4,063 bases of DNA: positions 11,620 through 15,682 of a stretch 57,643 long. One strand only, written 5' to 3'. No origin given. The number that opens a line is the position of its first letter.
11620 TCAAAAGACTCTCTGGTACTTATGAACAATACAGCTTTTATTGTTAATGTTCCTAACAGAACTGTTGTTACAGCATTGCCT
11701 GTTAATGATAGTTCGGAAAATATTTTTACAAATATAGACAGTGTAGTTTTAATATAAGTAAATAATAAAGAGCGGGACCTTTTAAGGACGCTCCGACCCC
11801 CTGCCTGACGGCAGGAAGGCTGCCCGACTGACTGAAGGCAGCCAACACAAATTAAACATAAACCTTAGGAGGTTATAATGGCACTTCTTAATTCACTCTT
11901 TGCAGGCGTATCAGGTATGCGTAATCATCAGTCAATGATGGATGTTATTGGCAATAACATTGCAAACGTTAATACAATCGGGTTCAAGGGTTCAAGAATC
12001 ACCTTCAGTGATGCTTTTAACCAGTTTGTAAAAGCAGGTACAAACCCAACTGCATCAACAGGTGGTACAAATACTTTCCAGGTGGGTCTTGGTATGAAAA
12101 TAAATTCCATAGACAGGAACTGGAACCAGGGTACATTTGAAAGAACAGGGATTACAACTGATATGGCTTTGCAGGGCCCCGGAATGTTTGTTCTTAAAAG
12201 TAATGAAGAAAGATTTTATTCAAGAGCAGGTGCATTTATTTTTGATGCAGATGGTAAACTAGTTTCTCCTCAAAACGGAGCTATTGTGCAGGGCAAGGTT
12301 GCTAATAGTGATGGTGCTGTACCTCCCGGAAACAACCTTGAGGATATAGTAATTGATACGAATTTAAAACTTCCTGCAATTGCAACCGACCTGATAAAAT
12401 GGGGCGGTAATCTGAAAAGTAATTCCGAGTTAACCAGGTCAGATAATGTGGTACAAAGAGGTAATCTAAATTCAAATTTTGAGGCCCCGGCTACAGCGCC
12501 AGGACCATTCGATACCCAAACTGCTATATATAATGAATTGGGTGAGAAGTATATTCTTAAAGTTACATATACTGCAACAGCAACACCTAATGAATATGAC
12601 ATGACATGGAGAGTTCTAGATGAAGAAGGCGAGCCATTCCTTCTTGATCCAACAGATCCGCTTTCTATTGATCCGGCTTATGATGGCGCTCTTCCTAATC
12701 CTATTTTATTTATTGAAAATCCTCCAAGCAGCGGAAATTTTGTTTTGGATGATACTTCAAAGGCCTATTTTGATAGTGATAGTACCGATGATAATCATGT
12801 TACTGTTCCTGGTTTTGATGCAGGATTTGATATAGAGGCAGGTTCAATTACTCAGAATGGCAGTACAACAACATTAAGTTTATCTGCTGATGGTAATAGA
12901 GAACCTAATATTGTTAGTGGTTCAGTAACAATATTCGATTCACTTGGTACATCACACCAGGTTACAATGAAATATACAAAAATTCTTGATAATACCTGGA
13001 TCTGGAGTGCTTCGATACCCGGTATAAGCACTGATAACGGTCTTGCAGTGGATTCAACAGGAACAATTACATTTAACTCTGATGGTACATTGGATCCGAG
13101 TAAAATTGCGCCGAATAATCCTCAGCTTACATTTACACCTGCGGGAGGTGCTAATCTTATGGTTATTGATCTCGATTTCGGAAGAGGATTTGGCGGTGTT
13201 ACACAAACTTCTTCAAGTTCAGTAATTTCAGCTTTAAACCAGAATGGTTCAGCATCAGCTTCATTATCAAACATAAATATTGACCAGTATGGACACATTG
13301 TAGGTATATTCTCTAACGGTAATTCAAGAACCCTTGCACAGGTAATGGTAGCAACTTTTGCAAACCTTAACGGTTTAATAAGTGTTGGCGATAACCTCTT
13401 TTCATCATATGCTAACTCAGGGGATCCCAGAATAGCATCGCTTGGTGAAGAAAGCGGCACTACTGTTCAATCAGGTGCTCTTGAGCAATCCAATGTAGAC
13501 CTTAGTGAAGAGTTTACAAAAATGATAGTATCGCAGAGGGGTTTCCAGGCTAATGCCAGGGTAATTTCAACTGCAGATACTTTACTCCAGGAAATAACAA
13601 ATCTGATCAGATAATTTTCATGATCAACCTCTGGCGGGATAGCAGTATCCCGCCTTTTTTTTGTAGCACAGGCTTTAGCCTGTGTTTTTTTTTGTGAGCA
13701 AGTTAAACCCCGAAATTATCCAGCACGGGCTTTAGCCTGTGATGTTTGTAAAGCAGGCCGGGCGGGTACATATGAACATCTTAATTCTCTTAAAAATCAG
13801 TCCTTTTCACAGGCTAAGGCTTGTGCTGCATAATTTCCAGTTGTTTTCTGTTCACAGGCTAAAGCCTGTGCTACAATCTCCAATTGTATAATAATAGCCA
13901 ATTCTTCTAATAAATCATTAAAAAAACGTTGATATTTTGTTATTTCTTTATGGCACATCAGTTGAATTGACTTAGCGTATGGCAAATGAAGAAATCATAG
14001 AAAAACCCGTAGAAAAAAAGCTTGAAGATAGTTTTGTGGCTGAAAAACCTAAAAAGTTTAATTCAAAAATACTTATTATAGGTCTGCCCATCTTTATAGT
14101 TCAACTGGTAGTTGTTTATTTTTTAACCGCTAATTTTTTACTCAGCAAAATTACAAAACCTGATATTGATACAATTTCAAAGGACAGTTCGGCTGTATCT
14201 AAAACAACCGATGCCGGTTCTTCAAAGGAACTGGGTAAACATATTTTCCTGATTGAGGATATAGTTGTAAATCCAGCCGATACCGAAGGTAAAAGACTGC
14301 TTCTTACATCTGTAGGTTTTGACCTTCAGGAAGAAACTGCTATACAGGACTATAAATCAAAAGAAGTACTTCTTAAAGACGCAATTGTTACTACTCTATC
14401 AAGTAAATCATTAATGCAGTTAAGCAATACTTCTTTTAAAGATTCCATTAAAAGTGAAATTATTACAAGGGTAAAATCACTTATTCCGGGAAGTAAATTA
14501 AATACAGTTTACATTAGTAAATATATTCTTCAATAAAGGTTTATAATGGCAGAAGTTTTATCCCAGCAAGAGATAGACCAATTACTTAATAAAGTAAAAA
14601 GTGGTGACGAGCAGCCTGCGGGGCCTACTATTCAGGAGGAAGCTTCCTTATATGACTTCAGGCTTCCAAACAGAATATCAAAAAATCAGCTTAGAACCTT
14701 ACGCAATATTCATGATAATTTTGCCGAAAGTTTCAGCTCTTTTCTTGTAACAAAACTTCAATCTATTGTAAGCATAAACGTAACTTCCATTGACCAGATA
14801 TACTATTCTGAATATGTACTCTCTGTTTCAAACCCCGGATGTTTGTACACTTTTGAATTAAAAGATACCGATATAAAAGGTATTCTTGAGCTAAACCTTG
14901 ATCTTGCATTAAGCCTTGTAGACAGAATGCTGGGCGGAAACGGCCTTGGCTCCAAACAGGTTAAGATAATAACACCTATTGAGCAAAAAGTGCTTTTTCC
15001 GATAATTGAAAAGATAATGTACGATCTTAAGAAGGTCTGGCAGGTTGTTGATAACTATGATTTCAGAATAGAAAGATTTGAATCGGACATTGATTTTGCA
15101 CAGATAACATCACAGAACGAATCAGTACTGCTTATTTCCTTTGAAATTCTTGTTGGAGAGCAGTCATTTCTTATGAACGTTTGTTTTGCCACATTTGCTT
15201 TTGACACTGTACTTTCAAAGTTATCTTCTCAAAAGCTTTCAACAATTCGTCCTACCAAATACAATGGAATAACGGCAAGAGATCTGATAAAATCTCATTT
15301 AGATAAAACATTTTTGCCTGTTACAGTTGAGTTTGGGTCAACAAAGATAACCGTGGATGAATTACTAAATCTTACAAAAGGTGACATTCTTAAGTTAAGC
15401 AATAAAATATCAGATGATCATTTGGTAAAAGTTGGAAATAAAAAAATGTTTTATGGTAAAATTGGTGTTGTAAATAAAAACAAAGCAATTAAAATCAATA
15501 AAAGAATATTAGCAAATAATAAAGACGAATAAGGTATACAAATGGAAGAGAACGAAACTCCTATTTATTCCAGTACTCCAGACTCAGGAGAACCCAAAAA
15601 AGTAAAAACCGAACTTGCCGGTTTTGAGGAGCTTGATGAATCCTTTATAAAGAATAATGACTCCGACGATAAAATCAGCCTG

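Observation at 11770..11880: Second copy of the element in the flgE leader, followed by an SD-sequestering hairpin with GGA motifs (possible CsrA or translational control of the hook gene)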

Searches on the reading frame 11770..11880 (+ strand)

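Call 44: find_homologous_proteins(query=L100:7128-7997:+, max_evalue=1e-20)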
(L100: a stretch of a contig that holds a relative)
Query L100:7128-7997:+ (290 aa): 843 proteins with E <= 1e-20 among 3527 candidates; the best 120 are listed.
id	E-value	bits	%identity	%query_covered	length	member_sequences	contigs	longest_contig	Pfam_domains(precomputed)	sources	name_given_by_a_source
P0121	5.7e-169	578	99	100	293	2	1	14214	PF00700.28,PF00669.26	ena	-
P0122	1.1e-167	574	99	100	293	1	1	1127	PF00700.28,PF00669.26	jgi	jgi:flagellin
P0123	4.0e-135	467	78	100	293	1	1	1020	PF00700.28,PF00669.26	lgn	-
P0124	8.9e-135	466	80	100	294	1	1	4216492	PF00700.28,PF00669.26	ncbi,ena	-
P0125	2.9e-134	464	78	100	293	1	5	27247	PF00700.28,PF00669.26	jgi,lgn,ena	-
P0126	3.7e-133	461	78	100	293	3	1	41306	PF00700.28,PF00669.26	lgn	-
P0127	5.1e-132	457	76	100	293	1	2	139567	PF00700.28,PF00669.26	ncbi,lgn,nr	ncbi:MAG: flagellin [Melioribacteraceae bacterium]|nr:MAG: flagellin [Melioribacteraceae bacterium]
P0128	5.2e-127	441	76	100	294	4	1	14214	PF00700.28,PF00669.26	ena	-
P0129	4.4e-122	425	73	100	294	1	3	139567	PF00700.28,PF00669.26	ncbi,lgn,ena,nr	ncbi:MAG: hypothetical protein SCALA702_26540 [Melioribacteraceae bacterium]|nr:MAG: hypothetical pr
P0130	6.1e-122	424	73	100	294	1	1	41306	PF00700.28,PF00669.26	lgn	-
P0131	9.8e-121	420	72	100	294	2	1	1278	PF00700.28,PF00669.26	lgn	-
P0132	2.2e-120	419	72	100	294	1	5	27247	PF00700.28,PF00669.26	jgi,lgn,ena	-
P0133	1.2e-119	417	71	100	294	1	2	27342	PF00700.28,PF00669.26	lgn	-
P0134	2.3e-116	406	72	97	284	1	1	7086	PF00700.28,PF00669.26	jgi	-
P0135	1.1e-110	387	70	100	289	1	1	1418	PF00700.28,PF00669.26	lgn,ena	-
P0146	4.2e-106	372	67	100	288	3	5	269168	PF00700.28,PF00669.26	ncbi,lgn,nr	ncbi:MAG: flagellar biosynthesis protein FliC [Ignavibacteriae bacterium]|nr:flagellar biosynthesis 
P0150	2.2e-104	367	65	100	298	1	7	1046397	PF00700.28,PF00669.26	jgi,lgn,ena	-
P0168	6.5e-101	355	61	100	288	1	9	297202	PF00700.28,PF00669.26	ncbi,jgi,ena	jgi:flagellin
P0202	7.7e-94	332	61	99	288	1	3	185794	PF00700.28,PF00669.26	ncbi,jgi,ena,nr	ncbi:MAG: flagellar biosynthesis protein FliC [Bacteroidetes bacterium]|nr:flagellar biosynthesis pr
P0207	2.5e-93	330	60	100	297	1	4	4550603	PF00700.28,PF00669.26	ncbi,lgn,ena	ncbi:MAG: flagellin [Melioribacteraceae bacterium]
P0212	3.6e-93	330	61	99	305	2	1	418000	PF00700.28,PF00669.26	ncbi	-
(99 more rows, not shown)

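Call 45: find_encoding_contigs(protein=P0124, flank=2500, max_places=1)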
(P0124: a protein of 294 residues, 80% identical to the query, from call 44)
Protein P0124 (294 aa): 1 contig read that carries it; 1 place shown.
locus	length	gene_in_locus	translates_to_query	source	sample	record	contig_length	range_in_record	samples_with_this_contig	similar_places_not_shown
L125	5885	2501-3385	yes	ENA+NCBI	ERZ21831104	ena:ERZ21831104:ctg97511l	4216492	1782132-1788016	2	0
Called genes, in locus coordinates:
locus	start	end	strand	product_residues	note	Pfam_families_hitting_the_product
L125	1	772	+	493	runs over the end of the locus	PF00535:Glycos_transf_2, PF13181:TPR_8 (faint), PF00515:TPR_1 (faint), PF07719:TPR_2 (faint), PF13176:TPR_7 (faint)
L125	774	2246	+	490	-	PF00535:Glycos_transf_2, PF12895:ANAPC3 (faint), PF00515:TPR_1 (faint), PF07719:TPR_2 (faint), PF13424:TPR_12 (faint), PF14559:TPR_19 (faint), PF13414:TPR_11 (faint)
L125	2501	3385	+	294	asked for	PF00669:Flagellin_N, PF00700:Flagellin_C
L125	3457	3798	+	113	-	PF02561:FliS (faint)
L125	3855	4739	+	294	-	PF00669:Flagellin_N, PF00700:Flagellin_C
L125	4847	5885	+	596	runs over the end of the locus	PF02465:FliD_N, PF07195:FliD_C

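Call 46: find_encoding_contigs(protein=P0127, flank=2500, max_places=1)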
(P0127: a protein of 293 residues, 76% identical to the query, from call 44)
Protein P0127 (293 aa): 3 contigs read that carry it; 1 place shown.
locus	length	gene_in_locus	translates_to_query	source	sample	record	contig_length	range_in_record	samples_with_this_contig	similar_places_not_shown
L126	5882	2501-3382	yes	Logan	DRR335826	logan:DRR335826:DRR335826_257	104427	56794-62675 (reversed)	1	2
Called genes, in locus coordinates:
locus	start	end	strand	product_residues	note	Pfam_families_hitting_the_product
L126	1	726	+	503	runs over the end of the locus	PF00535:Glycos_transf_2, PF13181:TPR_8 (faint)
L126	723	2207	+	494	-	PF00535:Glycos_transf_2, PF10111:Glyco_tranf_2_2 (weak), PF14559:TPR_19 (faint)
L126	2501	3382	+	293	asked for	PF00669:Flagellin_N, PF00700:Flagellin_C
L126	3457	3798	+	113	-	PF02561:FliS (faint)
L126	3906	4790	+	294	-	PF00669:Flagellin_N, PF00700:Flagellin_C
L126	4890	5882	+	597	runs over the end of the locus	PF02465:FliD_N, PF07195:FliD_C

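Call 47: find_encoding_contigs(protein=P0146, flank=2500, max_places=1)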
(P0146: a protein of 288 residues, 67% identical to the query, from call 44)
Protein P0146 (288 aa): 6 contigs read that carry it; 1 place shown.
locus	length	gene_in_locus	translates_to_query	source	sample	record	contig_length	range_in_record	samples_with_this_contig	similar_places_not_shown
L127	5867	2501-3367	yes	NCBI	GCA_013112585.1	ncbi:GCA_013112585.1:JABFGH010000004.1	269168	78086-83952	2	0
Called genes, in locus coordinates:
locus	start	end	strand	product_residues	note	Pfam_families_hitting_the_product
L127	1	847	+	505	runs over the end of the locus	PF00535:Glycos_transf_2, PF13432:TPR_16 (faint), PF07719:TPR_2 (faint), PF13181:TPR_8 (faint), PF13428:TPR_14 (faint), PF14559:TPR_19 (faint)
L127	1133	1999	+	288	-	PF00669:Flagellin_N, PF00700:Flagellin_C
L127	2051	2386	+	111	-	PF02561:FliS (faint)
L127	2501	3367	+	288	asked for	PF00669:Flagellin_N, PF00700:Flagellin_C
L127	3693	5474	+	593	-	PF02465:FliD_N, PF07195:FliD_C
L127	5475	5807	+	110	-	-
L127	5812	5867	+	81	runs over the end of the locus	-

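Call 48: find_encoding_contigs(protein=P0150, flank=2500, max_places=1)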
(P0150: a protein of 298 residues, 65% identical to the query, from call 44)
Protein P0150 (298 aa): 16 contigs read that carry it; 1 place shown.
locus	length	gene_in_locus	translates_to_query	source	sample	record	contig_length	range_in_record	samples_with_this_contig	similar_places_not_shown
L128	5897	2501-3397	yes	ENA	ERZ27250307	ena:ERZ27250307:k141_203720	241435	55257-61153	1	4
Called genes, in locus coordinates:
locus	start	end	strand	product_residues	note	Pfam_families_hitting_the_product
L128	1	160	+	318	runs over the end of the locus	-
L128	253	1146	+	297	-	PF00669:Flagellin_N, PF00700:Flagellin_C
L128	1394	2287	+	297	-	PF00669:Flagellin_N, PF00700:Flagellin_C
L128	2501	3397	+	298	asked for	PF00669:Flagellin_N, PF00700:Flagellin_C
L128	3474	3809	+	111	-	PF02561:FliS (weak)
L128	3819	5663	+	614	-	PF02465:FliD_N, PF07195:FliD_C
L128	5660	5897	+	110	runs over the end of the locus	-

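Call 49: find_encoding_contigs(protein=P0207, flank=2500, max_places=1)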
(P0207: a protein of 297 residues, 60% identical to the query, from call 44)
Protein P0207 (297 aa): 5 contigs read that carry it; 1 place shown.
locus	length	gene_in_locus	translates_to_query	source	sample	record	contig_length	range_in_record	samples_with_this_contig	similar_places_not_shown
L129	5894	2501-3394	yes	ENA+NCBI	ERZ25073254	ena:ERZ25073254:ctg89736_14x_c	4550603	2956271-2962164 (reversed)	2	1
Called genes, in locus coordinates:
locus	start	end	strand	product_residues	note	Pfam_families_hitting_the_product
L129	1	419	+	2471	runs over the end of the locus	PF00583:Acetyltransf_1, PF13508:Acetyltransf_7, PF13673:Acetyltransf_10, PF00535:Glycos_transf_2, PF13641:Glyco_tranf_2_3, PF04055:Radical_SAM, PF00535:Glycos_transf_2, PF10111:Glyco_tranf_2_2, +16 more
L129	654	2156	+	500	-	PF00535:Glycos_transf_2, PF14559:TPR_19 (faint)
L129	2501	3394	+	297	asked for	PF00669:Flagellin_N, PF00700:Flagellin_C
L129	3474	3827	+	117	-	PF02561:FliS (weak)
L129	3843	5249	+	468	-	PF02465:FliD_N, PF07195:FliD_C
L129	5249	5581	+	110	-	-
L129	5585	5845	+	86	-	-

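Call 57: find_encoding_contigs(protein=P0168, flank=2500, max_places=1)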
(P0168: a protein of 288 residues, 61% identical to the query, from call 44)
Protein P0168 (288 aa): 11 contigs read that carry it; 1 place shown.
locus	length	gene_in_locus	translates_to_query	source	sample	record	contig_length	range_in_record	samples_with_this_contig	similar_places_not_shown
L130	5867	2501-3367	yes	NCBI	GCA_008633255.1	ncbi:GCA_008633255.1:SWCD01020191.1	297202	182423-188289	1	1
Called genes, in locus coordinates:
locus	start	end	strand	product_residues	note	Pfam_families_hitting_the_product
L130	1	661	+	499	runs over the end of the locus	PF00535:Glycos_transf_2, PF07719:TPR_2 (faint), PF14559:TPR_19 (faint)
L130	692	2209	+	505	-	PF00535:Glycos_transf_2, PF12895:ANAPC3 (faint), PF00515:TPR_1 (faint), PF07719:TPR_2 (faint), PF13181:TPR_8 (faint), PF13424:TPR_12 (faint), PF13428:TPR_14 (faint), PF14559:TPR_19 (faint)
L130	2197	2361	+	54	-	-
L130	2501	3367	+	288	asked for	PF00669:Flagellin_N, PF00700:Flagellin_C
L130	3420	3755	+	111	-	PF02561:FliS (faint)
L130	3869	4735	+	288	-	PF00669:Flagellin_N, PF00700:Flagellin_C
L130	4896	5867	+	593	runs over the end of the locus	PF02465:FliD_N, PF07195:FliD_C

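Call 58: find_encoding_contigs(protein=P0202, flank=2500, max_places=1)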
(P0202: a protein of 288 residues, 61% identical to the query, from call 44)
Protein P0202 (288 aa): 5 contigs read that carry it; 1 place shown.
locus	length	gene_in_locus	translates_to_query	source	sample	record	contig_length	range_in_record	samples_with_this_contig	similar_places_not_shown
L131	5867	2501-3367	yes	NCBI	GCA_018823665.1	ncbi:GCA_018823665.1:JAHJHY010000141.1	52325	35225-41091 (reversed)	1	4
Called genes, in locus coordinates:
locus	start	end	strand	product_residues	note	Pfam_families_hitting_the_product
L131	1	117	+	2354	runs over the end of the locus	PF20706:GT4-conflict, PF00534:Glycos_transf_1, PF13692:Glyco_trans_1_4, PF00535:Glycos_transf_2, PF10111:Glyco_tranf_2_2, PF13641:Glyco_tranf_2_3, PF00534:Glycos_transf_1, PF13692:Glyco_trans_1_4, +9 more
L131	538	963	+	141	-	PF13428:TPR_14 (faint), PF07719:TPR_2 (faint), PF13181:TPR_8 (faint), PF00515:TPR_1 (faint)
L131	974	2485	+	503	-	PF00535:Glycos_transf_2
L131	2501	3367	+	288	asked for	PF00669:Flagellin_N, PF00700:Flagellin_C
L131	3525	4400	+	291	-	PF00669:Flagellin_N, PF00700:Flagellin_C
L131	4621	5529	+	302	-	PF00669:Flagellin_N, PF00700:Flagellin_C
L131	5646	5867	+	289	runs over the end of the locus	PF00669:Flagellin_N, PF00700:Flagellin_C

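Call 59: find_encoding_contigs(protein=P0212, flank=2500, max_places=1)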
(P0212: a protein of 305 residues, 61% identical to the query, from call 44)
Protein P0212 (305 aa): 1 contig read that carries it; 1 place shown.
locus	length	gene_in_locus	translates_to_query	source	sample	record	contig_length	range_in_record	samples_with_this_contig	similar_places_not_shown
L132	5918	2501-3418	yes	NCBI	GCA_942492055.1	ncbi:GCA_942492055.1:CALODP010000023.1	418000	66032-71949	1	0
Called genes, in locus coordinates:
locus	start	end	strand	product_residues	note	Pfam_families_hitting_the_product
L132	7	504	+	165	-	PF01566:Nramp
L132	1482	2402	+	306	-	PF00669:Flagellin_N, PF00700:Flagellin_C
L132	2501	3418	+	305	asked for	PF00669:Flagellin_N, PF00700:Flagellin_C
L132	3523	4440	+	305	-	PF00669:Flagellin_N, PF00700:Flagellin_C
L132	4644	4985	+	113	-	PF02561:FliS (faint)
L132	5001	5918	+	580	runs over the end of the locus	PF02465:FliD_N, PF07195:FliD_C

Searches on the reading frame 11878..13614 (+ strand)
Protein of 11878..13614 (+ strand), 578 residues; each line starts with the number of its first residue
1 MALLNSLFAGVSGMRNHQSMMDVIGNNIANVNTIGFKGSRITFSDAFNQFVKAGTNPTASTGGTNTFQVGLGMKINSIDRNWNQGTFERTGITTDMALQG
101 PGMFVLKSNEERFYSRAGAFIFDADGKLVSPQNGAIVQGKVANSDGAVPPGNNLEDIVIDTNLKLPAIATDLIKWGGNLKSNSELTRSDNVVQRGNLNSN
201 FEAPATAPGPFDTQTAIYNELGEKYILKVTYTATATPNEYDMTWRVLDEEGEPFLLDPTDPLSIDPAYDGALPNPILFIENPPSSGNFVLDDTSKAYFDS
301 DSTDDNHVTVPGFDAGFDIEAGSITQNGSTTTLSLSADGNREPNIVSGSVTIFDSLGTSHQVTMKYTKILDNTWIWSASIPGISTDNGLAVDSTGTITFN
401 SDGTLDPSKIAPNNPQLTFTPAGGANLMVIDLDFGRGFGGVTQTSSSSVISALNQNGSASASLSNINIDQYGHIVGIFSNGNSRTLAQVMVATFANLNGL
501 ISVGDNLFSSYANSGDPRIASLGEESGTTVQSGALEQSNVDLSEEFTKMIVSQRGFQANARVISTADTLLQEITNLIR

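Call 14: search_protein_families(library=ncbifam, proteins=[window:11878-13614:+], max_evalue=0.001)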
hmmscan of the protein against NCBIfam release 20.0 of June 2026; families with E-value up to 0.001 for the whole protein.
window:11878-13614:+ (578 aa): 25 families
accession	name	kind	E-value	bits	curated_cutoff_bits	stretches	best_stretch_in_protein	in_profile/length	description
NF004241.1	PRK05682.1-5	equivalog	1.5e-104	350.6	469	2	4-250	2-231/446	flagellar hook protein FlgE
TIGR02489.1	flgE_epsilon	equivalog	2.9e-88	297.2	412.85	2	310-576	458-717/719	flagellar hook protein FlgE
NF004238.1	PRK05682.1-1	equivalog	3.5e-86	290.1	400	2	346-576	183-413/414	flagellar hook protein FlgE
TIGR03506.1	FlgEFG_subfam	subfamily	1e-85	288.6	70.25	2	338-559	157-351/351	flagellar hook-basal body complex protein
NF009278.1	PRK12636.1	equivalog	7.7e-76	255.1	350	2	4-140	2-137/263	flagellar basal body rod protein FlgG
NF004242.0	PRK05682.2-1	equivalog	1.3e-66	225.2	365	2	293-578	122-422/422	flagellar hook protein FlgE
NF005286.1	PRK06803.1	equivalog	2.5e-64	217.9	467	2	344-575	178-400/402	flagellar hook protein FlgE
NF004243.1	PRK05682.2-2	equivalog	1.4e-55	189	801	2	347-578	192-420/420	flagellar hook protein FlgE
NF004240.1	PRK05682.1-4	equivalog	6.4e-52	177.3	472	2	347-575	191-441/443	flagellar hook protein FlgE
TIGR02488.1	flgG_G_neg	equivalog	2.9e-51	174.5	252.75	2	7-142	2-139/259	flagellar basal-body rod protein FlgG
NF040922.1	flgE_Caulobact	equivalog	5.1e-50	170.9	750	1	1-577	1-504/505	flagellar hook protein FlgE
TIGR02490.1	flgF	equivalog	1.9e-46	158.3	178.5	1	8-557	2-218/218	flagellar basal-body rod protein FlgF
NF009456.0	PRK12816.1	equivalog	1.7e-43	149.2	416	2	4-138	2-137/264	flagellar basal body rod protein FlgG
NF009279.0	PRK12637.1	equivalog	1.7e-39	135.8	663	2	350-576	248-472/473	flagellar hook protein FlgE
NF004495.0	PRK05841.1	equivalog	1.2e-30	106.6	857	2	447-576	461-601/603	flagellar hook protein FlgE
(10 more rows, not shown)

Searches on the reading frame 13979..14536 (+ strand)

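Call 14: search_protein_families(library=ncbifam, proteins=[window:13979-14536:+], max_evalue=0.001)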
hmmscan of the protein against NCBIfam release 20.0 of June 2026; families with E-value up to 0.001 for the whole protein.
window:13979-14536:+ (185 aa): 4 families
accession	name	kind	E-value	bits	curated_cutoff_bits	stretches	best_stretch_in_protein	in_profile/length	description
NF006283.1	PRK08455.1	equivalog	3.6e-16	59.3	187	1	21-185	9-182/182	flagellar basal body-associated protein FliL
NF005826.1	PRK07718.1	equivalog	1.8e-06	27.9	140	1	73-185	34-143/143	flagellar basal body-associated protein FliL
NF004285.1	PRK05696.1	equivalog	3.2e-06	27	179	1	22-169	12-151/171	flagellar basal body-associated protein FliL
NF005175.0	PRK06654.1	equivalog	0.00032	20.5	218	1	30-180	35-174/181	flagellar basal body-associated protein FliL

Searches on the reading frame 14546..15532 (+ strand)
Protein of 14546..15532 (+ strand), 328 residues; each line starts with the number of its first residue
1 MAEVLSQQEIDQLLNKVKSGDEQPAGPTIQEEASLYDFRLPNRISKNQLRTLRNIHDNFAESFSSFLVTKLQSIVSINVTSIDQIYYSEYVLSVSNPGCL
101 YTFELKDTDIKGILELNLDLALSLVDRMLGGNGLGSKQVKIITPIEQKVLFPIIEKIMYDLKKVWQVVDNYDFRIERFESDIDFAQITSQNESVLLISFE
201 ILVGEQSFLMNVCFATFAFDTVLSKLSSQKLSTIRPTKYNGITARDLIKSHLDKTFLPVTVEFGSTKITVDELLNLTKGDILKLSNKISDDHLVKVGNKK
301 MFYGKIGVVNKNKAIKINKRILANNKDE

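Call 14: search_protein_families(library=ncbifam, proteins=[window:14546-15532:+], max_evalue=0.001)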
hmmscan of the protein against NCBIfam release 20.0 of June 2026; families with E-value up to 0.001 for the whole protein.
window:14546-15532:+ (328 aa): 7 families
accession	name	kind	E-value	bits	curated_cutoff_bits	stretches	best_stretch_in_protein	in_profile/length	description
TIGR01397.1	fliM_switch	equivalog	1.7e-71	241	219.6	1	3-321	1-319/320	flagellar motor switch protein FliM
NF005194.1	PRK06666.1-5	equivalog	3.8e-24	85.5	206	1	1-319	1-324/327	flagellar motor switch protein FliM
TIGR02480.1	fliN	equivalog_domain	1.8e-09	37.4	84.05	1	256-318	9-71/77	flagellar motor switch protein FliN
NF005995.1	PRK08119.1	equivalog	8.1e-09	35.4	218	1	257-321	306-370/376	flagellar motor switch phosphatase FliY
NF006273.1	PRK08433.1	equivalog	1.2e-06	28.7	114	1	259-320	25-86/100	flagellar motor switch protein FliN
NF005275.1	PRK06782.1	equivalog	2.7e-05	23.1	681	1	254-320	449-515/516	flagellar motor switch protein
NF005277.0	PRK06789.1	equivalog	0.0003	20.7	81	1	257-312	9-64/74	flagellar motor switch protein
